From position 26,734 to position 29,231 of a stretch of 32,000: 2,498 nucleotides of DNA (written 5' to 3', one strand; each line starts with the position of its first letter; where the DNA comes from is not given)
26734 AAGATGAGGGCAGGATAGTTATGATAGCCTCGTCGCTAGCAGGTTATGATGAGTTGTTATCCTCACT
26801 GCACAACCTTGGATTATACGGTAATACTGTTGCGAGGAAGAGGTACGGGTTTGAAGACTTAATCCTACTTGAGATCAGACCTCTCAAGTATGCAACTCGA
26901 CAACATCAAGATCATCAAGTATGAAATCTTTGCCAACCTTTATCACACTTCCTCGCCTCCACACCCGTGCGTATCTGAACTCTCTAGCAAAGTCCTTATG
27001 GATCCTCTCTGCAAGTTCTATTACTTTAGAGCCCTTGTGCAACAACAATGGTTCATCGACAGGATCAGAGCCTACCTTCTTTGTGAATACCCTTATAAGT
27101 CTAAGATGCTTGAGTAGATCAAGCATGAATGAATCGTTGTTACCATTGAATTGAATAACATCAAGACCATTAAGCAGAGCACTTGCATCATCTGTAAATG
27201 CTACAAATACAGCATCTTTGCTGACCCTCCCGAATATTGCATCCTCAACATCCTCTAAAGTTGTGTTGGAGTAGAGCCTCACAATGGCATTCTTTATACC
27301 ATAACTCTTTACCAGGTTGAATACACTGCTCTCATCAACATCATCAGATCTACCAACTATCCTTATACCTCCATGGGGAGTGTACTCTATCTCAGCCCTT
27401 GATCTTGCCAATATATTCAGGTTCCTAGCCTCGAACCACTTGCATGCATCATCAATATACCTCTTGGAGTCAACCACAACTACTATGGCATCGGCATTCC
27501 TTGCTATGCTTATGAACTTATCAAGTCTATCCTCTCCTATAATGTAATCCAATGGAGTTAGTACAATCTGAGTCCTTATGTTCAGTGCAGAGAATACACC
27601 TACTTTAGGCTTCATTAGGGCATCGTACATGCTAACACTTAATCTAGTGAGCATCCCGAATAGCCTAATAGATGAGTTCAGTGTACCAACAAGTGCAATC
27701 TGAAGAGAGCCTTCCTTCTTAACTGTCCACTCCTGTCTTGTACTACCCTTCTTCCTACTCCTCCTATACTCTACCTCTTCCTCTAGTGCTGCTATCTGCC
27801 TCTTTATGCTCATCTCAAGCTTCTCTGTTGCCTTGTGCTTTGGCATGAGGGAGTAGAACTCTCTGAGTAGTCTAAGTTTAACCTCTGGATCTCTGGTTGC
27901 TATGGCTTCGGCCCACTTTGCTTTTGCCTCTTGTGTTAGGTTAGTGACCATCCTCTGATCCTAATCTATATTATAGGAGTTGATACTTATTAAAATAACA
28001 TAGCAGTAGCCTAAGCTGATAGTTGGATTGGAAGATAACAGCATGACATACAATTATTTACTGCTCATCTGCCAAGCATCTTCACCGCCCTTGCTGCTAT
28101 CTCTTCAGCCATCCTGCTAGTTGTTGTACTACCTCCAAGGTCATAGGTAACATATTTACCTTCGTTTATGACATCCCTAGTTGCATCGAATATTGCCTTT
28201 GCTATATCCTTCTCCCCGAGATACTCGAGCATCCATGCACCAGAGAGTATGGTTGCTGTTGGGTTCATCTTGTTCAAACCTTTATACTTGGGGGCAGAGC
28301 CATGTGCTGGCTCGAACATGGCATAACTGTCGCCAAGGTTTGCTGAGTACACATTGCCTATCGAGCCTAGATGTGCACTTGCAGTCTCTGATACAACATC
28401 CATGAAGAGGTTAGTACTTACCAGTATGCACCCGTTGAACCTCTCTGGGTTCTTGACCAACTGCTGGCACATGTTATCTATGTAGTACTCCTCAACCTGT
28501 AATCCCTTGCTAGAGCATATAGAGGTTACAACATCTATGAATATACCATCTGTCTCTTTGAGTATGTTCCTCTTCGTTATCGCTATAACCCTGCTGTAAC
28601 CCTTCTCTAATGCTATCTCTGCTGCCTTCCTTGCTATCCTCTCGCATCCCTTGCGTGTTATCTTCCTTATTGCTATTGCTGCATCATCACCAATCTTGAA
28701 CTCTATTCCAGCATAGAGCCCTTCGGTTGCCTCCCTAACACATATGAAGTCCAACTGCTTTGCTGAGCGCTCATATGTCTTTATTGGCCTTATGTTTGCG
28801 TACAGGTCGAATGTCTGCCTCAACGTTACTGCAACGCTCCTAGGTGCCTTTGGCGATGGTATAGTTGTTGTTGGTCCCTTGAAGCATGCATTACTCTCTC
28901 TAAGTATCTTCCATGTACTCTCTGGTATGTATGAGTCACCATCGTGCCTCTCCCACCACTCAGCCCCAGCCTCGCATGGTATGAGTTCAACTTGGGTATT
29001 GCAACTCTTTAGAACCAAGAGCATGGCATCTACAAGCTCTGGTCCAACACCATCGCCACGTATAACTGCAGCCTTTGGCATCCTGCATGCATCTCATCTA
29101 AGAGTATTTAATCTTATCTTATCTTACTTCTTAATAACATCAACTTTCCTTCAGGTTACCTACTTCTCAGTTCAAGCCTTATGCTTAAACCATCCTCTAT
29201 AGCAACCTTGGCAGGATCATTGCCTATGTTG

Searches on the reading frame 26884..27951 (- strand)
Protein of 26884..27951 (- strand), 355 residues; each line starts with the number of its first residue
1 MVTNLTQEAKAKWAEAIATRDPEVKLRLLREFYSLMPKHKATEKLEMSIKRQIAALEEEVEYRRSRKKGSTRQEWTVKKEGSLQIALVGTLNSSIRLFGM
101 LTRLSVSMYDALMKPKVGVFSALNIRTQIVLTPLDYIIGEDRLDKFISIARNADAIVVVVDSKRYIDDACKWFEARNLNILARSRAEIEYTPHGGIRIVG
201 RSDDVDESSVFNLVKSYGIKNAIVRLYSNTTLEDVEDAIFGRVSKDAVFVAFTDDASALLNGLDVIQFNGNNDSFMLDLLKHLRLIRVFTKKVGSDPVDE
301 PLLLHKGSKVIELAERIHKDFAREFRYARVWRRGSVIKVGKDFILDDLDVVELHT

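Call 7: search_protein_families(library=pfam, proteins=[window:26884-27951:-], max_evalue=0.1)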
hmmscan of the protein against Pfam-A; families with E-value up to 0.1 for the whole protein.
window:26884-27951:- (355 aa): 3 families
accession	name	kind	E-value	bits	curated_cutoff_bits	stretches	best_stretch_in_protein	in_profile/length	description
PF02824.27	TGS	-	3.1e-11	43.6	22.2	1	286-355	1-60/60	TGS domain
PF16897.10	MMR_HSR1_Xtn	-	3.3e-05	24.3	35.2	1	194-243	2-53/106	C-terminal region of MMR_HSR1 domain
PF06071.19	YchF-GTPase_C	-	0.0024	18.4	27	1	304-339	17-52/84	Protein of unknown function (DUF933)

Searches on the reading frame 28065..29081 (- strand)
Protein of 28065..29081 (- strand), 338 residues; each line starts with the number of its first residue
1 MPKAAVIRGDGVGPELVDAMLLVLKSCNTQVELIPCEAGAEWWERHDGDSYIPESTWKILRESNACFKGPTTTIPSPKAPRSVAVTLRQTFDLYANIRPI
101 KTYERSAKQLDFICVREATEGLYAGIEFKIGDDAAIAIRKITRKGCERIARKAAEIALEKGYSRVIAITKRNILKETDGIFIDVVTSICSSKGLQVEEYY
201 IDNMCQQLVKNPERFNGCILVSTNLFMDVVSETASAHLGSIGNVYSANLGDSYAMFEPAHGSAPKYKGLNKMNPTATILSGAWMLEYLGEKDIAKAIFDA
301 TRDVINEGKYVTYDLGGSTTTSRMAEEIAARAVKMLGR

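Call 7: search_protein_families(library=pfam, proteins=[window:28065-29081:-], max_evalue=0.1)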
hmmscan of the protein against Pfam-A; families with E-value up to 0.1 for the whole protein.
window:28065-29081:- (338 aa): 1 family
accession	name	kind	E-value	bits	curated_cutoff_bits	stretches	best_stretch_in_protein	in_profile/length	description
PF00180.25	Iso_dh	-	3.5e-81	273.6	27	1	5-328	3-348/348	Isocitrate/isopropylmalate dehydrogenase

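Call 9: find_encoding_contigs(protein=window:28065-29081:-, flank=10000, max_places=10)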
Protein window:28065-29081:- (338 aa): 23 contigs read that carry it; 10 places shown.
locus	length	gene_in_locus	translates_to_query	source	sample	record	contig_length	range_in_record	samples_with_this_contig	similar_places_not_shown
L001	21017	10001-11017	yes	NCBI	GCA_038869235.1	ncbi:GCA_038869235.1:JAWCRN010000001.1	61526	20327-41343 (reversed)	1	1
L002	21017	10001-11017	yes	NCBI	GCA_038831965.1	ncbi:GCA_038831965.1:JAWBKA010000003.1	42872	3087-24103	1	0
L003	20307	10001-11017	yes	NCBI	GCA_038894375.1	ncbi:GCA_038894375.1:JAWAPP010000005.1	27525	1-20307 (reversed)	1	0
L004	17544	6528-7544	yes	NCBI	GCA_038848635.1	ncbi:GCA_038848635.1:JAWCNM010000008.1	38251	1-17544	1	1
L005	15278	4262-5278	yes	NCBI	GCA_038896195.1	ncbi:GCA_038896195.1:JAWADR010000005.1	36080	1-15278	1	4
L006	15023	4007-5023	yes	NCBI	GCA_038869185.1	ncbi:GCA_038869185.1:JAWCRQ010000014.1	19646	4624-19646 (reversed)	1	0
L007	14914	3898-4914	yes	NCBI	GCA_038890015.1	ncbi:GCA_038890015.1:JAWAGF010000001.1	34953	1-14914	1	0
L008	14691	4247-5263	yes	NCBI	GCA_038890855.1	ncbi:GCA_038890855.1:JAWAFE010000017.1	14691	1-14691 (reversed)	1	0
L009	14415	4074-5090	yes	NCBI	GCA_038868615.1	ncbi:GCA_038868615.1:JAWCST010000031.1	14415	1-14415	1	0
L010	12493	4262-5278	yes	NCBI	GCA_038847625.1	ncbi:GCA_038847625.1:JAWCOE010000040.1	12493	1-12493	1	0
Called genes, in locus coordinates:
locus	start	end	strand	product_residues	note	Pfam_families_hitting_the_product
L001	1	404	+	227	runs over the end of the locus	PF01209:Ubie_methyltran, PF06325:PrmA (faint), PF08241:Methyltransf_11, PF08242:Methyltransf_12, PF13649:Methyltransf_25, PF13847:Methyltransf_31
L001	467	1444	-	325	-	PF00106:adh_short (faint), PF01073:3Beta_HSD, PF01370:Epimerase, PF02719:Polysacc_synt_2 (weak), PF04321:RmlD_sub_bind, PF05368:NmrA (weak), PF13460:NAD_binding_10, PF16363:GDP_Man_Dehyd, +1 more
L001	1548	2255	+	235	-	-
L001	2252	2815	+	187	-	PF01947:Rv2949c-like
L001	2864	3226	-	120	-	PF22636:FlK, PF03061:4HBT (weak)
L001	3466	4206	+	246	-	-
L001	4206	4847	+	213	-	-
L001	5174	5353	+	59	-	-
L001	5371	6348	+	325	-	PF00348:polyprenyl_synt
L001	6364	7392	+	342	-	-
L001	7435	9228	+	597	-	PF01751:Toprim, PF01131:Topoisom_bac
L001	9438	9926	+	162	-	-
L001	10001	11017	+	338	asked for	PF00180:Iso_dh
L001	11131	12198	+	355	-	PF02824:TGS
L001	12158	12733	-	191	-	PF05175:MTS, PF13847:Methyltransf_31 (weak), PF08241:Methyltransf_11, PF08242:Methyltransf_12 (weak), PF13649:Methyltransf_25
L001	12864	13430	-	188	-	PF04919:DUF655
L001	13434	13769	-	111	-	PF03874:RNA_pol_Rpb4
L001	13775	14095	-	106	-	PF01157:Ribosomal_L21e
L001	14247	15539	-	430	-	PF02403:Seryl_tRNA_N, PF00587:tRNA-synt_2b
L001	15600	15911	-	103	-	PF09341:Pcc1 (faint)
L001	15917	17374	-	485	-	PF01368:DHH, PF21763:DHH_CID, PF02272:DHHA1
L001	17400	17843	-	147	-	PF08069:Ribosomal_S13_N, PF00312:Ribosomal_S15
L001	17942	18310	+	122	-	-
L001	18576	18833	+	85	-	-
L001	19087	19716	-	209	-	PF04744:Monooxygenase_B (weak)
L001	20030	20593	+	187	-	PF04896:AmoC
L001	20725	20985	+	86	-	-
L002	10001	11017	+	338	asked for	PF00180:Iso_dh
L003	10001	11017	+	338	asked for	PF00180:Iso_dh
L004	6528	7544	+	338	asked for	PF00180:Iso_dh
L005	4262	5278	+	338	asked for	PF00180:Iso_dh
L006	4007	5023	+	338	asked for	PF00180:Iso_dh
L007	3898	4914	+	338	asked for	PF00180:Iso_dh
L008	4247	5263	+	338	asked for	PF00180:Iso_dh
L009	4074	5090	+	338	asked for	PF00180:Iso_dh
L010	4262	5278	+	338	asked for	PF00180:Iso_dh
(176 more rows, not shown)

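Call 16: find_homologous_proteins(query=L001:7435-9225:+, max_evalue=1e-100)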
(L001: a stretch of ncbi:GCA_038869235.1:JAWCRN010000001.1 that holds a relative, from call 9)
Query L001:7435-9225:+ (597 aa): 282 proteins with E <= 1e-100 among 8000 candidates; the best 120 are listed.
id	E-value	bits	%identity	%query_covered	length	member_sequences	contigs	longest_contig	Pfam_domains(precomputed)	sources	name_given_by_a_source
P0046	0.0e+0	1351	100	100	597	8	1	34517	PF01131.26,PF01751.29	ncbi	ncbi:MAG: type IA DNA topoisomerase [Candidatus Nitrosocaldus sp.]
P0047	0.0e+0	1064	79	100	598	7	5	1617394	PF01131.26,PF01751.29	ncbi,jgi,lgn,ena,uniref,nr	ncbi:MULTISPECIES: DNA topoisomerase [Candidatus Nitrosocaldus]|jgi:DNA topoisomerase IA|uniref:DNA 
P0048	8.1e-296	1000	75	99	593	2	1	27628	PF01131.26,PF01751.29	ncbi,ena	-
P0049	1.2e-295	1000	74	100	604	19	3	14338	PF01131.26,PF01751.29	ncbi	ncbi:MAG: type IA DNA topoisomerase [Candidatus Nitrosocaldus sp.]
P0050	1.6e-293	993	75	99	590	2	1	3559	PF01131.26,PF01751.29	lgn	-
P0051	5.9e-288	974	72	100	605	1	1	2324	PF01131.26,PF01751.29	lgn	-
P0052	2.4e-269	913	65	100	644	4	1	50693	PF01131.26,PF01751.29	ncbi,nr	ncbi:MAG: DNA topoisomerase [Candidatus Nitrosocaldus sp.]|nr:DNA topoisomerase [Candidatus Nitrosoc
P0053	1.2e-192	660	55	99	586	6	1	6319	PF01131.26,PF01751.29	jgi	-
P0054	2.2e-191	655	54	99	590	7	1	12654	PF01131.26,PF01751.29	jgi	-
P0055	1.8e-189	649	54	99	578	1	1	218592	PF01131.26,PF01751.29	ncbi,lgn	-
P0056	1.3e-186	640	54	99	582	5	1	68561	PF01131.26,PF01751.29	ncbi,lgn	-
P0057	2.7e-182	625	53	99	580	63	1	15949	PF01131.26,PF01751.29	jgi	jgi:DNA topoisomerase-1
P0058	3.5e-172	592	49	99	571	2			PF01131.26,PF01751.29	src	-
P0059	7.2e-171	588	48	99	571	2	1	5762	PF01131.26,PF01751.29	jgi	-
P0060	6.3e-169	581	49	99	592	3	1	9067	PF01131.26,PF01751.29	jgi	-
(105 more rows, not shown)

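Call 18: find_encoding_contigs(protein=P0046, flank=10000, max_places=10)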
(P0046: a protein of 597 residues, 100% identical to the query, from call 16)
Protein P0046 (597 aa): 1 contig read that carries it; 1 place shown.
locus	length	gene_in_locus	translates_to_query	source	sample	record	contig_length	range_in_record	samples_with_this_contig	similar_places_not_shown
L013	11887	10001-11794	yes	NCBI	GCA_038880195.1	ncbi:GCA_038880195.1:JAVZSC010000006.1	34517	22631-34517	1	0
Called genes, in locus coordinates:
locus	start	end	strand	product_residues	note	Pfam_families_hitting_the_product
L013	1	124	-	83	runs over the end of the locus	-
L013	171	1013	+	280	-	-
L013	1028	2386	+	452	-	PF01935:DUF87, PF10412:TrwB_AAD_bind (weak), PF12846:AAA_10 (faint)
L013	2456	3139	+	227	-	PF01209:Ubie_methyltran, PF06325:PrmA (faint), PF08241:Methyltransf_11, PF08242:Methyltransf_12, PF13649:Methyltransf_25, PF13847:Methyltransf_31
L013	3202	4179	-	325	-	PF00106:adh_short (faint), PF01073:3Beta_HSD, PF01370:Epimerase, PF02719:Polysacc_synt_2 (weak), PF04321:RmlD_sub_bind, PF05368:NmrA (weak), PF13460:NAD_binding_10, PF16363:GDP_Man_Dehyd, +1 more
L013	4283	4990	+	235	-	-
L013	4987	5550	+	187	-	PF01947:Rv2949c-like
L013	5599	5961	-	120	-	PF22636:FlK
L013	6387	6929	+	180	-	-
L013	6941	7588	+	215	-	-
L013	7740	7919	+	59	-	-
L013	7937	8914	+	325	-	PF00348:polyprenyl_synt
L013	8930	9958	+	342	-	-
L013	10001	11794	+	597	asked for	PF01751:Toprim, PF01131:Topoisom_bac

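Call 21: list_cluster_members(proteins=[P0046, L001:7435-9225:+])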
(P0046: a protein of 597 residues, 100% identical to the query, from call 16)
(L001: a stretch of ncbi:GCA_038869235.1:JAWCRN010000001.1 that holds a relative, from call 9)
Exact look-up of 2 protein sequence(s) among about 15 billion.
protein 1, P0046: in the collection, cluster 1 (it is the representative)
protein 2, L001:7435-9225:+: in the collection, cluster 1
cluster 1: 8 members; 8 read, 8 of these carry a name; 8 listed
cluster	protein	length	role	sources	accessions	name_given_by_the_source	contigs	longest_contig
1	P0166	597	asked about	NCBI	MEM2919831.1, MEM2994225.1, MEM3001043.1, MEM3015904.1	MAG: type IA DNA topoisomerase [Candidatus Nitrosocaldus sp.]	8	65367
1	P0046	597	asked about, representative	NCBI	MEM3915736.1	MAG: type IA DNA topoisomerase [Candidatus Nitrosocaldus sp.]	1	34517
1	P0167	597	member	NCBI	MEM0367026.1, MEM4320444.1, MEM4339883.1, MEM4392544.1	MAG: type IA DNA topoisomerase [Candidatus Nitrosocaldus sp.]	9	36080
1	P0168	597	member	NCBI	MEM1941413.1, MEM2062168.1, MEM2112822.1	MAG: type IA DNA topoisomerase [Candidatus Nitrosocaldus sp.]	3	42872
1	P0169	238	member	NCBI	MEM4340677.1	MAG: DNA topoisomerase, partial [Candidatus Nitrosocaldus sp.]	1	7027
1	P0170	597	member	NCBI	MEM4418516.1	MAG: type IA DNA topoisomerase [Candidatus Nitrosocaldus sp.]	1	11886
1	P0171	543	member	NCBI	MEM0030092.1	MAG: DNA topoisomerase, partial [Candidatus Nitrosocaldus sp.]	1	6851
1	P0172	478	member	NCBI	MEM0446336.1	MAG: DNA topoisomerase, partial [Candidatus Nitrosocaldus sp.]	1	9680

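Call 23: find_encoding_contigs(protein=P0167, flank=10000, max_places=10)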
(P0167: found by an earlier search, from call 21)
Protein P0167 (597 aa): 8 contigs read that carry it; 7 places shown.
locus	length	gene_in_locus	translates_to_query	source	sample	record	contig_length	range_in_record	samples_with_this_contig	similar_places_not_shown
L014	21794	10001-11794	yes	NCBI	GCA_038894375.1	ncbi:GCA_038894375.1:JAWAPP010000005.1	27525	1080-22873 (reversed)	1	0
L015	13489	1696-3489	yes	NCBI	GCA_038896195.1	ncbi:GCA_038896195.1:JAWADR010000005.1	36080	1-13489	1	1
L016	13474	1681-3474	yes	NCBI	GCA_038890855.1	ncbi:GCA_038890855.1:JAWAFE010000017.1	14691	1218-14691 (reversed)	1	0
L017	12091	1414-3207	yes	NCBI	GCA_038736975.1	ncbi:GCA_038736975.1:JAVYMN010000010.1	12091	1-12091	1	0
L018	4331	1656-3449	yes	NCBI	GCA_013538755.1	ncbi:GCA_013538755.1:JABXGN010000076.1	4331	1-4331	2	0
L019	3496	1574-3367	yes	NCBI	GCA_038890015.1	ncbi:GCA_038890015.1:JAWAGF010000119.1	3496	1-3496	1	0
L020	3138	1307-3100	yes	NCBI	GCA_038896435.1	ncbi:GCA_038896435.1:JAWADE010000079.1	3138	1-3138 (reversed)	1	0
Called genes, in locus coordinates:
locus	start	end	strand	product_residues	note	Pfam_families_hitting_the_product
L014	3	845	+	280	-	-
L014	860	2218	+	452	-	PF01935:DUF87, PF10412:TrwB_AAD_bind (weak), PF12846:AAA_10 (faint)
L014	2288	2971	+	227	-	PF01209:Ubie_methyltran, PF06325:PrmA (faint), PF08241:Methyltransf_11, PF08242:Methyltransf_12, PF13649:Methyltransf_25, PF13847:Methyltransf_31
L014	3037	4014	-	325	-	PF00106:adh_short (faint), PF01073:3Beta_HSD, PF01370:Epimerase, PF02719:Polysacc_synt_2 (weak), PF04321:RmlD_sub_bind, PF05368:NmrA (weak), PF13460:NAD_binding_10, PF16363:GDP_Man_Dehyd, +1 more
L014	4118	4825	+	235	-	-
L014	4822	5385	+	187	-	PF01947:Rv2949c-like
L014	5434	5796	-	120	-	PF22636:FlK, PF03061:4HBT (weak)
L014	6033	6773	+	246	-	-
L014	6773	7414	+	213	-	-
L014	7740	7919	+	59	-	-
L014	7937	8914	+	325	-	PF00348:polyprenyl_synt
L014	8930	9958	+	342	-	-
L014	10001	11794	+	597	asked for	PF01751:Toprim, PF01131:Topoisom_bac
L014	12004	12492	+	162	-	-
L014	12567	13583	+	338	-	PF00180:Iso_dh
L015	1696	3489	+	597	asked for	PF01751:Toprim, PF01131:Topoisom_bac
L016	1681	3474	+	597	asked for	PF01751:Toprim, PF01131:Topoisom_bac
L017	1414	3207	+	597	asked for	PF01751:Toprim, PF01131:Topoisom_bac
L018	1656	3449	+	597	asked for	PF01751:Toprim, PF01131:Topoisom_bac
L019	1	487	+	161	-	PF00348:polyprenyl_synt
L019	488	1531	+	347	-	-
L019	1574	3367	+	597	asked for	PF01751:Toprim, PF01131:Topoisom_bac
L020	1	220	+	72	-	?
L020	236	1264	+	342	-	-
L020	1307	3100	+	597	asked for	PF01751:Toprim, PF01131:Topoisom_bac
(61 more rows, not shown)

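Call 43: find_encoding_contigs(protein=P0170, flank=10000, max_places=5)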
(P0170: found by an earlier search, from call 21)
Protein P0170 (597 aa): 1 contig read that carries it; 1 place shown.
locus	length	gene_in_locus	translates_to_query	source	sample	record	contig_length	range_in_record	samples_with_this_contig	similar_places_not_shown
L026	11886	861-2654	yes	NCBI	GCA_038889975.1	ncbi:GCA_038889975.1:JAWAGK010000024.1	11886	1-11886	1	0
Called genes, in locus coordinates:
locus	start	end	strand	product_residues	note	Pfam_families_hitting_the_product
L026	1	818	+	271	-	?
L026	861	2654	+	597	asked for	PF01751:Toprim, PF01131:Topoisom_bac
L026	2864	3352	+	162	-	-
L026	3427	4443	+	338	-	PF00180:Iso_dh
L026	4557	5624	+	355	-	PF02824:TGS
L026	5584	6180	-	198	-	PF05175:MTS, PF13847:Methyltransf_31 (weak), PF08241:Methyltransf_11, PF08242:Methyltransf_12 (weak), PF13649:Methyltransf_25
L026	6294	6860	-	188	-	PF04919:DUF655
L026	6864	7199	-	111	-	PF03874:RNA_pol_Rpb4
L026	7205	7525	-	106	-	PF01157:Ribosomal_L21e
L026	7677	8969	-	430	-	PF02403:Seryl_tRNA_N, PF00587:tRNA-synt_2b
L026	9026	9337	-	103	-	PF09341:Pcc1 (faint)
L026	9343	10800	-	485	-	PF01368:DHH, PF21763:DHH_CID, PF02272:DHHA1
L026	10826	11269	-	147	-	PF08069:Ribosomal_S13_N, PF00312:Ribosomal_S15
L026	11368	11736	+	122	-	-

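Call 58: find_encoding_contigs(protein=P0169, flank=10000, max_places=4)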
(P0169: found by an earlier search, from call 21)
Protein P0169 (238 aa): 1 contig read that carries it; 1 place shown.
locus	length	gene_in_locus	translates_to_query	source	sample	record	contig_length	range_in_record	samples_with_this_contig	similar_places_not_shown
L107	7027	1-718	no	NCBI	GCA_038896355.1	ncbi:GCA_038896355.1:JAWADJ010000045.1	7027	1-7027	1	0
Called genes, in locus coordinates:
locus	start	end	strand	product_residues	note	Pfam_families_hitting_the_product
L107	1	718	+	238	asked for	PF01131:Topoisom_bac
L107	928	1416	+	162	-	-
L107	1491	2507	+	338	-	PF00180:Iso_dh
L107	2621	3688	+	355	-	PF02824:TGS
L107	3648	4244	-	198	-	PF05175:MTS, PF13847:Methyltransf_31 (weak), PF08241:Methyltransf_11, PF08242:Methyltransf_12 (weak), PF13649:Methyltransf_25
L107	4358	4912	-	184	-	PF04919:DUF655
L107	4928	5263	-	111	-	PF03874:RNA_pol_Rpb4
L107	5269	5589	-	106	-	PF01157:Ribosomal_L21e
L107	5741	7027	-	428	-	PF02403:Seryl_tRNA_N, PF00587:tRNA-synt_2b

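Call 59: find_encoding_contigs(protein=P0172, flank=10000, max_places=4)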
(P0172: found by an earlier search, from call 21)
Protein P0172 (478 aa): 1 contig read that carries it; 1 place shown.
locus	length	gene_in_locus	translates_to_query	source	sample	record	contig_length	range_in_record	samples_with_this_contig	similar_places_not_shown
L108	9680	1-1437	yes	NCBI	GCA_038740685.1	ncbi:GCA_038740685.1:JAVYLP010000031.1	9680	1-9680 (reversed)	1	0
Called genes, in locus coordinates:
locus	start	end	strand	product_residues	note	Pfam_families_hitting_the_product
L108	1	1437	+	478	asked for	PF01131:Topoisom_bac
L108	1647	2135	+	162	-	-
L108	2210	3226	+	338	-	PF00180:Iso_dh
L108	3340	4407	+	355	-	PF02824:TGS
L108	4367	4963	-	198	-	PF05175:MTS, PF13847:Methyltransf_31 (weak), PF08241:Methyltransf_11, PF08242:Methyltransf_12 (weak), PF13649:Methyltransf_25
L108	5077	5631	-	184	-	PF04919:DUF655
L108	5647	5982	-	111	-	PF03874:RNA_pol_Rpb4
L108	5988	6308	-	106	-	PF01157:Ribosomal_L21e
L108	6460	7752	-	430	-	PF02403:Seryl_tRNA_N, PF00587:tRNA-synt_2b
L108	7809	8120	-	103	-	PF09341:Pcc1 (faint)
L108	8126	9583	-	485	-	PF01368:DHH, PF21763:DHH_CID, PF02272:DHHA1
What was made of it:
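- Tried and rejected: P0170, P0169 and P0172 all gave empty sites (calls 43, 58, 59).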
